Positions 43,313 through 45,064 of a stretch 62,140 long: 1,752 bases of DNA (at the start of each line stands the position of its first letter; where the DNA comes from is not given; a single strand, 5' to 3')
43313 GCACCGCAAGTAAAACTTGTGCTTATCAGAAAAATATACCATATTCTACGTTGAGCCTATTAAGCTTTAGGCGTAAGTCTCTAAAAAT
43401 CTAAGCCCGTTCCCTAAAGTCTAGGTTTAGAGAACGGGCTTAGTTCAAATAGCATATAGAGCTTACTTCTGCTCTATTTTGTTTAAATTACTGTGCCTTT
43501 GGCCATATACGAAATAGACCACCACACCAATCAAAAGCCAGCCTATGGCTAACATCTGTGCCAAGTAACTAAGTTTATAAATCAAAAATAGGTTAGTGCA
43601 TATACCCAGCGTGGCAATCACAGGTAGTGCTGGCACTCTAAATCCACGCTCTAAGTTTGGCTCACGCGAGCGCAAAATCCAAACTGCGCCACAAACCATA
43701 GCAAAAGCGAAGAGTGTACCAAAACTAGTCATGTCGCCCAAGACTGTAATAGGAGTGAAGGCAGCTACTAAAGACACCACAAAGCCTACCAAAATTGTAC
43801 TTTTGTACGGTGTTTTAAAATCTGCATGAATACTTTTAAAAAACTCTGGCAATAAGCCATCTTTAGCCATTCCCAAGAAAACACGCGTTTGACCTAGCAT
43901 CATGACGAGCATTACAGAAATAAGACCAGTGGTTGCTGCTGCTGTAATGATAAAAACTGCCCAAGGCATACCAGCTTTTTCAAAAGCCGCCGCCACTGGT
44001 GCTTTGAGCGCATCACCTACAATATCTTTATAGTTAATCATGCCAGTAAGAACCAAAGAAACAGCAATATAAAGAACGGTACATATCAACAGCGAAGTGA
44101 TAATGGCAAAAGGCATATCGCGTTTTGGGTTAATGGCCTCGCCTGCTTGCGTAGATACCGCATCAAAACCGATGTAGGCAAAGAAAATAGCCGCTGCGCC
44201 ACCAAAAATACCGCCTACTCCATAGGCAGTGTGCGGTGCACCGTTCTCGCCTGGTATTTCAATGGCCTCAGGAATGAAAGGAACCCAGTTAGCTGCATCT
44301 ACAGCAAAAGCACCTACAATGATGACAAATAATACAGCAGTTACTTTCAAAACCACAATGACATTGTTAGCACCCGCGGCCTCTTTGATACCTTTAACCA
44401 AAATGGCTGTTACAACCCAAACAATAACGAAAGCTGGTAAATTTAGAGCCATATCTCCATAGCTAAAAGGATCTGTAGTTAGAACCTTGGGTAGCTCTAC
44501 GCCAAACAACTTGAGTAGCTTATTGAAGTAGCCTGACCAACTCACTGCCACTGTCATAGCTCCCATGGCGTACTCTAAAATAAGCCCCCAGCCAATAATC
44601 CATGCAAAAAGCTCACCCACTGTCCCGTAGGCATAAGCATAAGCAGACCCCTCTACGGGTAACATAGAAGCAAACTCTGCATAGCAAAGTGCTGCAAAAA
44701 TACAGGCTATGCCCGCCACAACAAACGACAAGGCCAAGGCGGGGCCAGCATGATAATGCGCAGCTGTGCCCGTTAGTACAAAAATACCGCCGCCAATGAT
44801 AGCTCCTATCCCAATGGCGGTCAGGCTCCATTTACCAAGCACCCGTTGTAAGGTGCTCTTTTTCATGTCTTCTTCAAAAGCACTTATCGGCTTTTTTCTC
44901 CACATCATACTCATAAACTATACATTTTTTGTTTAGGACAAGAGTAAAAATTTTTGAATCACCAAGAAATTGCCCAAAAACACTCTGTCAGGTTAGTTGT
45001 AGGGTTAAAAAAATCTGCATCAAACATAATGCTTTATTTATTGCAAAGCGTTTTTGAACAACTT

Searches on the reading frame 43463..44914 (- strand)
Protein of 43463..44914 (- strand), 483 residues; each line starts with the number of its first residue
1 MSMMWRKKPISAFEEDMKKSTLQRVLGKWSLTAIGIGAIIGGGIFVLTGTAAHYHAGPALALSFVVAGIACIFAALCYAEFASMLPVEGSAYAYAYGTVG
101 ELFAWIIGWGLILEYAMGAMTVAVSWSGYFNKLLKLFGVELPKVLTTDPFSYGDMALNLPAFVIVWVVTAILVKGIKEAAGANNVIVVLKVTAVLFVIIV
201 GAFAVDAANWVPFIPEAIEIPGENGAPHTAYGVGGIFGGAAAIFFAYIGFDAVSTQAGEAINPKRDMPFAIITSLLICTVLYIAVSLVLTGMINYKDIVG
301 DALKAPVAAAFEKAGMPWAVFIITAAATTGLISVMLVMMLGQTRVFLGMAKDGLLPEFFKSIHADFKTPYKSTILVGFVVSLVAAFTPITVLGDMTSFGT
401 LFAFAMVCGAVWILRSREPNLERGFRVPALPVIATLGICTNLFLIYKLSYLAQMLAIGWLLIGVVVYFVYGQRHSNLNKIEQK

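Call 18: search_protein_families(library=pfam, proteins=[window:43463-44914:-], max_evalue=0.001)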
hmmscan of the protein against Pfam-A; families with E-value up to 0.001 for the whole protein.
window:43463-44914:- (483 aa): 3 families
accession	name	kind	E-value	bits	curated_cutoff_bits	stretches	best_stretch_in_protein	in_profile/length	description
PF13520.12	AA_permease_2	-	3.3e-61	207.9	27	1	26-469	1-425/427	Amino acid permease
PF00324.27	AA_permease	-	1.1e-39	136.8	24.6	1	32-453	3-427/470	Amino acid permease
PF13906.12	AA_permease_C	-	1.7e-12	47.7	27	1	425-475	1-51/51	C-terminus of AA_permease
